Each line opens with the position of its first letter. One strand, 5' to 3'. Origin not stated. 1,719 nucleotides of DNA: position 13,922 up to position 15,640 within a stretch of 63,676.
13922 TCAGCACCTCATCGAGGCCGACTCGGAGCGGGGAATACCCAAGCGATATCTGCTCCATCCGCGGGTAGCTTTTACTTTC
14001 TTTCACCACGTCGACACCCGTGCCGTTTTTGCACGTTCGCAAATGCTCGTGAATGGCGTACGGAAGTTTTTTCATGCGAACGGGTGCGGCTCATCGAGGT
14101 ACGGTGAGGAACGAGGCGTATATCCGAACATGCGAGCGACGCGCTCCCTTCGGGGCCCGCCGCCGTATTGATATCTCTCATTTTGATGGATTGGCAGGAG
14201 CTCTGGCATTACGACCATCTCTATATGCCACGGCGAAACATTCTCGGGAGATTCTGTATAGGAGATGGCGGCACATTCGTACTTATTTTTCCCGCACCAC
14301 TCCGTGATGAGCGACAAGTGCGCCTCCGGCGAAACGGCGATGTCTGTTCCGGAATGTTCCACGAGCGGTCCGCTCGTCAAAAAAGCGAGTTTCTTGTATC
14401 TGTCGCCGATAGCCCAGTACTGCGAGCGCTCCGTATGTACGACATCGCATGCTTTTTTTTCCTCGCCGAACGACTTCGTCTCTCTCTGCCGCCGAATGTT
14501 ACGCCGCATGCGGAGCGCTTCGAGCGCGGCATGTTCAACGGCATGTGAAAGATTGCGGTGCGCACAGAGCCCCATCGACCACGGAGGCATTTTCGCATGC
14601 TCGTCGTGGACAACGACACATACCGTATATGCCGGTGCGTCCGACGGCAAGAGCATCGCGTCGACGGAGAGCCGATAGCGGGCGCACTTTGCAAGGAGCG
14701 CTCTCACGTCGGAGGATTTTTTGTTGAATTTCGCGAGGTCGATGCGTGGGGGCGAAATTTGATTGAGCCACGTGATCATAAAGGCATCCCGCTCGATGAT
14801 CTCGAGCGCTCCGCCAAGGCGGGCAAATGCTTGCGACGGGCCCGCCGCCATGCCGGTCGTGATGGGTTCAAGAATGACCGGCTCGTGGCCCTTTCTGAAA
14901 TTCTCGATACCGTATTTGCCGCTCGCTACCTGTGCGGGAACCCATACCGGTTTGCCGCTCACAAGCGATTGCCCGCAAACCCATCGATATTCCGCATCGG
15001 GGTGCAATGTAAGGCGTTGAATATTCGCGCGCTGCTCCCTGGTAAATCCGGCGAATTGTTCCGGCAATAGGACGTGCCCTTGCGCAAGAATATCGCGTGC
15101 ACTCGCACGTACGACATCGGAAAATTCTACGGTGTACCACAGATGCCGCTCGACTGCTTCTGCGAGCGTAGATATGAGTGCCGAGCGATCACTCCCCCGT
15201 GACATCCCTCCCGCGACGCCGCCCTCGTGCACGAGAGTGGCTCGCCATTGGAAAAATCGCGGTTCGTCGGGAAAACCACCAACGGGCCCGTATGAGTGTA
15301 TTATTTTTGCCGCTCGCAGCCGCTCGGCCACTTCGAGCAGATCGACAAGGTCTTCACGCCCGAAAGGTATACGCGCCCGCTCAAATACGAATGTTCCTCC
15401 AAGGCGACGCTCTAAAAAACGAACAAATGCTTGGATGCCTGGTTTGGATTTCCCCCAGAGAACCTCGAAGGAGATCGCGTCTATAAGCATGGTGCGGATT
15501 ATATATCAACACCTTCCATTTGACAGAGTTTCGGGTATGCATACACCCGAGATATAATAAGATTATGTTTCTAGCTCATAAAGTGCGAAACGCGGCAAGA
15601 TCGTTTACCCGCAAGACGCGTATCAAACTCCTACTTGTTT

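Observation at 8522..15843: Non-canonical TOMM-type RiPP cluster: YcaO + SagB dehydrogenase + two PaaK-like ligases facing a Cys-rich repeat precursor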

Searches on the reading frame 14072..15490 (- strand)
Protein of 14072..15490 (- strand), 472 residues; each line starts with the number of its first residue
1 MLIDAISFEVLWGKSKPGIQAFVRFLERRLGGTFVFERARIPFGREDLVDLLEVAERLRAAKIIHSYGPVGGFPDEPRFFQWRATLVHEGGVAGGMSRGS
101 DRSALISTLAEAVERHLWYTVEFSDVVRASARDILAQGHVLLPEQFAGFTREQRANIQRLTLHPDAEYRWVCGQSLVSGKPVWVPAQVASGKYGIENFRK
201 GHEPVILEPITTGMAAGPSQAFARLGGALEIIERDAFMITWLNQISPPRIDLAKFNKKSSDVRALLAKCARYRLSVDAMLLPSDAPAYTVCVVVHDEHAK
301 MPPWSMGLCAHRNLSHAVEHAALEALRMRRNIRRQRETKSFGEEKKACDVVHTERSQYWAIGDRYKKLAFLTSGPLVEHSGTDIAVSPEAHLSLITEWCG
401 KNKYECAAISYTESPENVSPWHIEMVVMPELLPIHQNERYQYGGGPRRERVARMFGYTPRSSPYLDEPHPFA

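Call 3: search_protein_families(library=pfam, proteins=[window:14072-15490:-], max_evalue=0.01)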
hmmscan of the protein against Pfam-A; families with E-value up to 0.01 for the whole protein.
window:14072-15490:- (472 aa): 1 family
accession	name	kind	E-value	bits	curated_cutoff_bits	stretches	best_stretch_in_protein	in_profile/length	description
PF02624.21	YcaO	-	2.7e-45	155.5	25.7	1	100-412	6-308/325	YcaO cyclodehydratase, ATP-ad Mg2+-binding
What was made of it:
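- Checked: YcaO, 14072-15490 (-): PF02624 E=2.7e-45 (call 3).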

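Call 4: search_protein_families(library=ncbifam, proteins=[window:14072-15490:-], max_evalue=0.01)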
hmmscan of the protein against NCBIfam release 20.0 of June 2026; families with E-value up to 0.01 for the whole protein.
window:14072-15490:- (472 aa): 3 families
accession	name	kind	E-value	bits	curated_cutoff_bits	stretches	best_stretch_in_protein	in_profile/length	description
TIGR03604.1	TOMM_cyclo_SagD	subfamily_domain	1.1e-51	175.9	219.25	1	100-472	5-377/377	thiazole/oxazole-forming peptide maturase, SagD family component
TIGR03266.1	methan_mark_1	equivalog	7e-17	61.5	365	1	88-330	48-270/376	YcaO-related McrA-glycine thioamidation protein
TIGR00702.1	TIGR00702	domain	4e-16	59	75.65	1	100-342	57-283/377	YcaO-type kinase domain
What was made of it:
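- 14072..15490 (-): YcaO cyclodehydratase (472 aa), stand-alone type, with no fused E1-like domain. PF02624 E=2.7e-45 and TIGR03604 at 176 bits (calls 3, 4).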

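Call 8: find_homologous_proteins(query=window:14072-15490:-, max_evalue=0.00001)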
Query window:14072-15490:- (472 aa): 79 proteins with E <= 0.00001 among 8000 candidates.
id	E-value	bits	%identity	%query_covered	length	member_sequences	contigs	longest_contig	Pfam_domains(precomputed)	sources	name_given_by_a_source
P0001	6.3e-224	762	69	100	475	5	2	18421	PF02624.22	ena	-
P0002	1.6e-197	675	99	64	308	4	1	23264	PF02624.22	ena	-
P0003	6.6e-145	501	48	100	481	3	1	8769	PF02624.22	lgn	-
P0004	6.9e-145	501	51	100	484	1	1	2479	PF02624.22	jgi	jgi:ribosomal protein S12 methylthiotransferase accessory factor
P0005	8.8e-144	498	49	100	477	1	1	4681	PF02624.22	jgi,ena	-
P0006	1.1e-141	491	50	100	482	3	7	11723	PF02624.22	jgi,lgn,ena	-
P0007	9.4e-140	484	49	100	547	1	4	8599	PF02624.22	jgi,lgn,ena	-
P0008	9.0e-139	481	50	96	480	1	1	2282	PF02624.22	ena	-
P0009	1.5e-138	481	48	100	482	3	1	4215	PF02624.22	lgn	-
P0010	3.2e-137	476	49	100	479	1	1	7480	PF02624.22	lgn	-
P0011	2.7e-132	460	51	96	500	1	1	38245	PF02624.22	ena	-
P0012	1.4e-128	448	48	100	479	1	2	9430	PF02624.22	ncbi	-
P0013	6.2e-127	442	47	100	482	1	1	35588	PF02624.22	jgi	jgi:ribosomal protein S12 methylthiotransferase accessory factor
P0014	1.6e-125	438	46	100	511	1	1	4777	PF02624.22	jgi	jgi:ribosomal protein S12 methylthiotransferase accessory factor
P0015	1.4e-124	434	46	96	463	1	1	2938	PF02624.22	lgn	-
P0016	3.1e-124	433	44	100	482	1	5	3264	PF02624.22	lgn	-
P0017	1.0e-122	428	45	100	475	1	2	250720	PF02624.22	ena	-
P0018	1.2e-120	422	44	100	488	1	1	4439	PF02624.22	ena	-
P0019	1.6e-118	414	45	100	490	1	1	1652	PF02624.22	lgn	-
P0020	1.6e-117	411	44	100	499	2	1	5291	PF02624.22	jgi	-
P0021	1.7e-117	411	42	100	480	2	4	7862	PF02624.22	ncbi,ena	-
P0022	1.4e-116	408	45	100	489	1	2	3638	PF02624.22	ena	-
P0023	9.5e-114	399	43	100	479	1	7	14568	PF02624.22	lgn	-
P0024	2.7e-112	394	43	100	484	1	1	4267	PF02624.22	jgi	jgi:ribosomal protein S12 methylthiotransferase accessory factor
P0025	4.5e-112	393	42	100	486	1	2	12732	PF02624.22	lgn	-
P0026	4.3e-111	390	44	100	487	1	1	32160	PF02624.22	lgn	-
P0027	7.4e-109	383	44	100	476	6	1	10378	PF02624.22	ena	-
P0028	5.6e-108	380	42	100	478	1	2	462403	PF02624.22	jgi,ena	jgi:ribosomal protein S12 methylthiotransferase accessory factor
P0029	6.0e-108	380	42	100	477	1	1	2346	PF02624.22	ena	-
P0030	1.0e-107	379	43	100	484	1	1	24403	PF02624.22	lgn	-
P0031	4.0e-107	377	42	100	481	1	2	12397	PF02624.22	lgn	-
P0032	8.8e-107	376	43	100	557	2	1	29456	PF02624.22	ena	-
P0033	4.3e-106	374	41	100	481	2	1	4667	PF02624.22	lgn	-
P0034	5.2e-105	370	42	100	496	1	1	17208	PF02624.22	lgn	-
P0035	7.5e-105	369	40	100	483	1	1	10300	PF02624.22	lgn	-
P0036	4.2e-104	367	41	100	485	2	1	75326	PF02624.22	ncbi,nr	ncbi:MAG TPA: YcaO-like family protein [Candidatus Paceibacterota bacterium]|nr:YcaO-like family pro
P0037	1.5e-103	365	40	100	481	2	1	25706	PF02624.22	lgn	-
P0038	1.3e-102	362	41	100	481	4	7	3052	PF02624.22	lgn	-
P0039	3.9e-101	357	42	96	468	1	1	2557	PF02624.22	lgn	-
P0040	9.3e-101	356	40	100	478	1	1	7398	PF02624.22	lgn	-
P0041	1.9e-100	355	40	100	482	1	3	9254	PF02624.22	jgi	jgi:ribosomal protein S12 methylthiotransferase accessory factor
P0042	2.2e-99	351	41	100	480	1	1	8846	PF02624.22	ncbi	-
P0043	2.3e-95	338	40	96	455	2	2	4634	PF02624.22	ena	-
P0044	6.3e-95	337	39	100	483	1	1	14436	PF02624.22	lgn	-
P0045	4.4e-94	334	40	100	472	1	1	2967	PF02624.22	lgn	-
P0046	8.1e-94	333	39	100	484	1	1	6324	PF02624.22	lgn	-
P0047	1.1e-92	329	46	78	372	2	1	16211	PF02624.22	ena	-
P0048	8.3e-91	323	48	71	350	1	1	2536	PF02624.22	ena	-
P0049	1.4e-90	322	38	100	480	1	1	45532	PF02624.22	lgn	-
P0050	3.8e-90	321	39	100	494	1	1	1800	PF02624.22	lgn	-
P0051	3.6e-85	305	38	96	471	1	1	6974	PF02624.22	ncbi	-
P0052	9.0e-67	244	37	89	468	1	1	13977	PF02624.22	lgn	-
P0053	2.2e-46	177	30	97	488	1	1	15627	PF02624.22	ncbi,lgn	-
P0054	3.3e-43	166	28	100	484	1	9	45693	PF02624.22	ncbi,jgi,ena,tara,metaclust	tara:strand:- start:2646 stop:4100 length:1455 start_codon:yes stop_codon:yes gene_type:complete|met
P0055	1.8e-38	151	30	96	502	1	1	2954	PF02624.22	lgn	-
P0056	1.1e-16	79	28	78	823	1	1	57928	PF02624.22,PF00899.28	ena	-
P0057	1.3e-15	75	25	73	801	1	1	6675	PF02624.22,PF00899.28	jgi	jgi:ribosomal protein S12 methylthiotransferase accessory factor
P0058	2.9e-15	74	25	83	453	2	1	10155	PF02624.22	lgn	-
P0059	2.9e-11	61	32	35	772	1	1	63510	PF02624.22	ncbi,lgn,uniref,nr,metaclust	ncbi:ribosomal protein S12 methylthiotransferase accessory factor [Sinosporangium album]|uniref:Ribo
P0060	3.3e-11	61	25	75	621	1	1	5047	PF02624.22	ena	-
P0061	3.8e-11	60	25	72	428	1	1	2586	PF02624.22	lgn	-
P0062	4.7e-11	60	28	58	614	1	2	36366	PF02624.22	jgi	-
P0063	5.0e-11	60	29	77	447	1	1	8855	PF02624.22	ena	-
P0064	6.4e-11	60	29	47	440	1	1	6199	PF02624.22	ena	-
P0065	3.0e-10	57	28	50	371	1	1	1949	PF02624.22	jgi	jgi:ribosomal protein S12 methylthiotransferase accessory factor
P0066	5.2e-10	57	28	78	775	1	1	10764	PF02624.22,PF00899.28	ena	-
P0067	3.1e-9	54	26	71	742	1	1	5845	PF02624.22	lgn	-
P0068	4.2e-8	50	27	63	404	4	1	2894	PF02624.22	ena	-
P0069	6.6e-8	50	29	60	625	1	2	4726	PF02624.22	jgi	jgi:ribosomal protein S12 methylthiotransferase accessory factor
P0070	2.3e-7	48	33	37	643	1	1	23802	PF02624.22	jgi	jgi:thiazole/oxazole-forming peptide maturase SagD family component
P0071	4.6e-7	47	28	45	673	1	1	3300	PF02624.22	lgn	-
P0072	8.2e-7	46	23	79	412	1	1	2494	PF02624.22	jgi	jgi:ribosomal protein S12 methylthiotransferase accessory factor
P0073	8.9e-7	46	30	38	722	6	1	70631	PF02624.22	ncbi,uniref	ncbi:YcaO-like family protein [Streptomyces sp. NPDC127069]|uniref:YcaO-like family protein n=1 Tax=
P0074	9.7e-7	46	24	81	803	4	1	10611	PF02624.22,PF00899.28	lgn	-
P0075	1.1e-6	46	30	46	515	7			PF02624.22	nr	nr:YcaO-like family protein [Streptomyces sp. LBUM 1477]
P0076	3.4e-6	44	24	81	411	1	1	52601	PF02624.22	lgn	-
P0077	4.1e-6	44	32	32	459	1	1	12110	PF02624.22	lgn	-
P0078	4.3e-6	44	32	29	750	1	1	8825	PF02624.22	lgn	-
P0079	6.3e-6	43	27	52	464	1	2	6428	PF02624.22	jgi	jgi:ribosomal protein S12 methylthiotransferase accessory factor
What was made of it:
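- Automatic annotations read 'ribosomal protein S12 methylthiotransferase accessory factor' (call 8).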

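Call 9: find_encoding_contigs(protein=P0001, flank=10000, max_places=2)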
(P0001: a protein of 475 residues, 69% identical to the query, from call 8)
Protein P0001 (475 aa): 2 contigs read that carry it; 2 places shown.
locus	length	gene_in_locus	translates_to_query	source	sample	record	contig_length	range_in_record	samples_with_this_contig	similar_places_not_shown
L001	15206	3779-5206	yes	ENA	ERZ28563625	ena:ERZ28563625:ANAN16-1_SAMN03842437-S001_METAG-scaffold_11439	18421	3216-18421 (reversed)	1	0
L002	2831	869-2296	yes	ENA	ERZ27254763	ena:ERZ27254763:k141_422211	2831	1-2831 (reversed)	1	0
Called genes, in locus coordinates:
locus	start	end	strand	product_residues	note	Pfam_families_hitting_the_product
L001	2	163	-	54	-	?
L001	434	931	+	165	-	-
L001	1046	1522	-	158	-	-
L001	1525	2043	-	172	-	-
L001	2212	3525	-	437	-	-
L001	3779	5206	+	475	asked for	PF02624:YcaO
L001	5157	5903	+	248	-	PF00881:Nitroreductase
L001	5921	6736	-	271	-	PF13428:TPR_14 (faint), PF00515:TPR_1 (faint), PF07719:TPR_2 (faint), PF12895:ANAPC3 (faint), PF13371:TPR_9 (faint), PF13424:TPR_12 (faint), PF13432:TPR_16 (weak), PF14559:TPR_19 (weak), +2 more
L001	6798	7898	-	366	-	-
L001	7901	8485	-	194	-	-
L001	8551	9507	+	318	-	-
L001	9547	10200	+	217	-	-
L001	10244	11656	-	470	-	-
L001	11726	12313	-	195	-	-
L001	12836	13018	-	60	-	-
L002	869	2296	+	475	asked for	PF02624:YcaO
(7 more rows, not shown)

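Call 10: find_encoding_contigs(protein=P0017, flank=10000, max_places=2)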
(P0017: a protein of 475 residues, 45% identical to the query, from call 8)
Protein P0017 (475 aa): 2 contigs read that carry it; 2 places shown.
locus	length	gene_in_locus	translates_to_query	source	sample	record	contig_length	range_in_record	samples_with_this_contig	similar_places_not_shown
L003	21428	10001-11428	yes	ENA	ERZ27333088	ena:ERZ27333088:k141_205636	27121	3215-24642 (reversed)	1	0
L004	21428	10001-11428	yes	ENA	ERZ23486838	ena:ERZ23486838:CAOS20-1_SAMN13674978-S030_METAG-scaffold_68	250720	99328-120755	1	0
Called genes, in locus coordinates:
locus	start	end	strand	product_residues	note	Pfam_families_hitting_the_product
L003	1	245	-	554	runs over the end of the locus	PF01368:DHH, PF02272:DHHA1 (weak), PF17768:RecJ_OB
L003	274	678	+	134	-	PF11969:DcpS_C (weak), PF01230:HIT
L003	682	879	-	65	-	-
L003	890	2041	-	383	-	PF00162:PGK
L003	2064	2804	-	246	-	PF00121:TIM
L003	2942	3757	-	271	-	-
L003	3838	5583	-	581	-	PF05157:MshEN, PF00437:T2SSE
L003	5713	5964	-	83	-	-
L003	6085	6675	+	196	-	PF01330:RuvA_N, PF00633:HHH (faint), PF14520:HHH_5, PF07499:RuvA_C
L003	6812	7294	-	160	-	-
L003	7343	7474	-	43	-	-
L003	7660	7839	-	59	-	-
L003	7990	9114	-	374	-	-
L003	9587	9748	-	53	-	-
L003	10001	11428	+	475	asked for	PF02624:YcaO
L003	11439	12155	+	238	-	PF00881:Nitroreductase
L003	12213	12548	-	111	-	-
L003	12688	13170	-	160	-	-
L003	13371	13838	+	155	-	-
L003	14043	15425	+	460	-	PF08529:NusA_N, PF00575:S1 (weak), PF13184:KH_NusA_1st, PF26594:KH_NusA_2nd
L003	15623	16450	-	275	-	-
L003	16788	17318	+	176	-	PF00719:Pyrophosphatase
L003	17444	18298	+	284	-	-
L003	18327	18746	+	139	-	-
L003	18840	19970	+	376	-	PF05697:Trigger_N, PF05698:Trigger_C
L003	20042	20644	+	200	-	PF00574:CLP_protease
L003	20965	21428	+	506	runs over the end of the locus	PF12072:RNase_Y_N, PF00013:KH_1 (faint), PF08668:HDOD (faint), PF01966:HD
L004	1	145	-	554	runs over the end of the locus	PF01368:DHH, PF02272:DHHA1 (weak), PF17768:RecJ_OB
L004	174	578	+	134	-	PF11969:DcpS_C (weak), PF01230:HIT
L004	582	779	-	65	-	-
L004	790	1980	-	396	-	PF00162:PGK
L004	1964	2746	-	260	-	PF00121:TIM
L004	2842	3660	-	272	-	-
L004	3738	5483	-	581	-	PF05157:MshEN, PF00437:T2SSE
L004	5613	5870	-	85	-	-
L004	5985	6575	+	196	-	PF01330:RuvA_N, PF00633:HHH (faint), PF14520:HHH_5, PF07499:RuvA_C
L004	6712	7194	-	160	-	-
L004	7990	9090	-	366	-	-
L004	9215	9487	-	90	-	-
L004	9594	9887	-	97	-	-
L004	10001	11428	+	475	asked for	PF02624:YcaO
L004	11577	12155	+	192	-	PF00881:Nitroreductase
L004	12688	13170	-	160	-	-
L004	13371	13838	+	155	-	-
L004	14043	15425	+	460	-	PF08529:NusA_N, PF00575:S1 (weak), PF13184:KH_NusA_1st, PF26594:KH_NusA_2nd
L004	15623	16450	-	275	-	-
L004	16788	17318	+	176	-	PF00719:Pyrophosphatase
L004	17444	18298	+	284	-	-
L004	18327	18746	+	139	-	-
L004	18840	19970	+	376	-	PF05697:Trigger_N, PF05698:Trigger_C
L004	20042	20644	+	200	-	PF00574:CLP_protease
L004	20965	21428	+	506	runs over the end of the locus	PF12072:RNase_Y_N, PF00013:KH_1 (faint), PF08668:HDOD (faint), PF01966:HD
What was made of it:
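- L003/L004 carry the YcaO, SagB, p385 and four precursors away from ribosomal-protein genes (call 10).
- Tried and rejected: Rejected because the system also occurs away from ribosomal genes (call 10).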

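Call 11: find_encoding_contigs(protein=P0028, flank=10000, max_places=2)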
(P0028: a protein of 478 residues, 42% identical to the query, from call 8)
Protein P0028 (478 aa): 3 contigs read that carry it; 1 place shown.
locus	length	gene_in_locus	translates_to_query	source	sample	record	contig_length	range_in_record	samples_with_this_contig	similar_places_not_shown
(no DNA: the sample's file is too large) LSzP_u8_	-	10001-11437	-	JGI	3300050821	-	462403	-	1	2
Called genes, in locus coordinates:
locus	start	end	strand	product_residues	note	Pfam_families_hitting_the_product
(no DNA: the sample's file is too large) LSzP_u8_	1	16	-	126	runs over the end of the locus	PF00238:Ribosomal_L14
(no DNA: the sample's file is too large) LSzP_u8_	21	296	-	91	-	PF00366:Ribosomal_S17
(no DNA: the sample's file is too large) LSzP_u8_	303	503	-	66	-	PF00831:Ribosomal_L29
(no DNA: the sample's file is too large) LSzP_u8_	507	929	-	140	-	PF00252:Ribosomal_L16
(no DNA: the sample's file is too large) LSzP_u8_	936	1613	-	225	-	PF07650:KH_2, PF00189:Ribosomal_S3_C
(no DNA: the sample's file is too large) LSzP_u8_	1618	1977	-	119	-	PF00237:Ribosomal_L22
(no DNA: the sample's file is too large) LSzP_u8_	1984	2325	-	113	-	PF00203:Ribosomal_S19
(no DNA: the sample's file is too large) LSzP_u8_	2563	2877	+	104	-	-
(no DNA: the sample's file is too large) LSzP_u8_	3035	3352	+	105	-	-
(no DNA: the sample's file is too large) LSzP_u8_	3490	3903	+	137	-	PF17248:DUF5317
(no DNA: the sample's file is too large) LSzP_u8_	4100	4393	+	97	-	-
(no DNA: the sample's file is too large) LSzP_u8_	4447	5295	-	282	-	PF00181:Ribosomal_L2_N, PF03947:Ribosomal_L2_C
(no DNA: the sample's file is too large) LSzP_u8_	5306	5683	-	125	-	PF00276:Ribosomal_L23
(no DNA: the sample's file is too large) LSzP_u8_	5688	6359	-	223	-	PF00573:Ribosomal_L4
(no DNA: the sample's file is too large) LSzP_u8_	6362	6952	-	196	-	PF00297:Ribosomal_L3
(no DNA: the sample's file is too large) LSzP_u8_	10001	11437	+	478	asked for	PF02624:YcaO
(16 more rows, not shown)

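Call 16: find_related_loci(query=A1, collection=metagenome_contigs, flank=10000)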
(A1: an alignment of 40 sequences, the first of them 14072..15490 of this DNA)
Query A1 (472 aa) in metagenome_contigs; peptide patterns used: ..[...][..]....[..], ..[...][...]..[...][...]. (x = any residue, [..] = any of these).
598 stretches matched a pattern (row limit reached: there are more); 388 encode a relative of the query (tblastn E <= 1e-3); the best 80 are kept; 80 distinct loci.
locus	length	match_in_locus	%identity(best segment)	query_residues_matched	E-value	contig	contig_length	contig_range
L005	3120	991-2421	49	2-472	9e-156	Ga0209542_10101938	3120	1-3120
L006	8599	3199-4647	49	1-472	2e-147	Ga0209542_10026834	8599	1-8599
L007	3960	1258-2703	50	1-472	4e-152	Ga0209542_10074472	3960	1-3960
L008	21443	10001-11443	51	1-472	3e-144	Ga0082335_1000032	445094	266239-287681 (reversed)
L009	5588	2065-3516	45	1-472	1e-119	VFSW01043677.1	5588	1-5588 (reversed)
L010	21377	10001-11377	42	18-472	1e-109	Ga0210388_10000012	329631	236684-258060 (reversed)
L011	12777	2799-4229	41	1-471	1e-109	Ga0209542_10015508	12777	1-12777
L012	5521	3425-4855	41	1-471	9e-110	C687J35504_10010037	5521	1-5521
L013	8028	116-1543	44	1-472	7e-110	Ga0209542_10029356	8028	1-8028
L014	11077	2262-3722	44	1-472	2e-109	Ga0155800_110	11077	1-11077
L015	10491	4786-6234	42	1-472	2e-107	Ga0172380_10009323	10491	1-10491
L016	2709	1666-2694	51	1-333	2e-106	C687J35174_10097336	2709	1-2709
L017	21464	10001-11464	40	1-472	7e-95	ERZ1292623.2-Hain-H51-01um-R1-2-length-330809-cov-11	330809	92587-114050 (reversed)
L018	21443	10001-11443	37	1-472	1e-93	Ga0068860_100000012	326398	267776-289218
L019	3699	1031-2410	38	1-471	3e-94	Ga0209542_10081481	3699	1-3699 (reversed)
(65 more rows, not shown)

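Call 17: find_related_loci(query=A1, collection=genome_contigs, flank=10000)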
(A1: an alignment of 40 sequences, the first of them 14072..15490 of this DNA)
Query A1 (472 aa) in genome_contigs; peptide patterns used: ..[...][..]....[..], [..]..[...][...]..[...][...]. (x = any residue, [..] = any of these).
600 stretches matched a pattern (row limit reached: there are more); 456 encode a relative of the query (tblastn E <= 1e-3); the best 80 are kept; 78 distinct loci.
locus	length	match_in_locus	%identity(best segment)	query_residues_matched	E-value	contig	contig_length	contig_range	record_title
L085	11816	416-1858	42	1-472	7e-113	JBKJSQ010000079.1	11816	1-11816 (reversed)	MAG: Candidatus Paceibacteria bacterium isolate ant_bin.587 k117_2081576, whole genome shotgun sequence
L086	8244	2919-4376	42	1-472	3e-112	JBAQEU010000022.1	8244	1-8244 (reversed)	MAG: Minisyncoccia bacterium isolate MFD12003_ilm_asm_bin73 k127_137216, whole genome shotgun sequence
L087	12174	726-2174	40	1-471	1e-107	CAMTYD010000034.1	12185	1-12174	MAG: uncultured Parcubacteria group bacterium isolate G02_MAG_00011 genome assembly, contig: G02_MAG_00011_000000000013,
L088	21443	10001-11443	42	1-472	5e-107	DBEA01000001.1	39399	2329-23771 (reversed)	MAG TPA_asm: Patescibacteria group bacterium UBA918 UBA918_contig_677, whole genome shotgun sequence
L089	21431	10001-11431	38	1-472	5e-104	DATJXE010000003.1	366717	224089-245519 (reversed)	MAG TPA_asm: Candidatus Paceibacterota bacterium isolate SMAG_U15118 k141_1970821, whole genome shotgun sequence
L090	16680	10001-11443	38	1-472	1e-102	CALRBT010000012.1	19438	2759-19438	MAG: Parcubacteria group bacterium isolate AH-24oct19-52 genome assembly, contig: AH-24oct19-C6228, whole genome shotgun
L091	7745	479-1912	39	1-472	2e-101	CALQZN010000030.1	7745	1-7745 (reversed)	MAG: Candidatus Nomurabacteria bacterium isolate MoH-23oct19-148 genome assembly, contig: MoH-23oct19-C15577, whole geno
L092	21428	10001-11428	38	2-472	3e-100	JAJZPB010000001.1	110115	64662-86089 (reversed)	MAG: bacterium isolate SKS1.bin108 NODE_243_length_110115_cov_3.983171, whole genome shotgun sequence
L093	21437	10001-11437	40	1-472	3e-98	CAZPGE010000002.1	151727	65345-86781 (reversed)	MAG TPA_asm: uncultured Candidatus Saccharibacteria bacterium isolate ERP113451_co1_69 genome assembly, contig: NODE_33_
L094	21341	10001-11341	41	21-472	1e-96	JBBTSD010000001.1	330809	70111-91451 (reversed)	MAG: Patescibacteria group bacterium isolate H51-bin007_1 H51_bin007_1_000000000001, whole genome shotgun sequence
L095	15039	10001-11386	39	18-472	2e-95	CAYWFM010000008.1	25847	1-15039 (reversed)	MAG TPA_asm: uncultured Candidatus Saccharibacteria bacterium isolate SRP278252_co1_808 genome assembly, contig: NODE_30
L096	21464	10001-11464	40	1-472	1e-94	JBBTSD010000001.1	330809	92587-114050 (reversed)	MAG: Patescibacteria group bacterium isolate H51-bin007_1 H51_bin007_1_000000000001, whole genome shotgun sequence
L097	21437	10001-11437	39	1-472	5e-94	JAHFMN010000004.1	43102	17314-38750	MAG: Candidatus Kaiserbacteria bacterium isolate nzgw458 NODE_754_length_43103_cov_7.007794, whole genome shotgun sequen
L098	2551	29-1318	41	43-472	2e-96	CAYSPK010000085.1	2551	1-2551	MAG TPA_asm: uncultured Candidatus Saccharibacteria bacterium isolate SRP263991_co5_96 genome assembly, contig: NODE_860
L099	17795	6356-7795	38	1-472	9e-92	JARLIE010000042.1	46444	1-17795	MAG: Candidatus Paceibacterota bacterium isolate MAG_CO249 MetaCoAG_Bin_249_Oxic_k141_264385, whole genome shotgun seque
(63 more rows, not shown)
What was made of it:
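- Named hits are all Patescibacteria MAGs (calls 8, 17).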
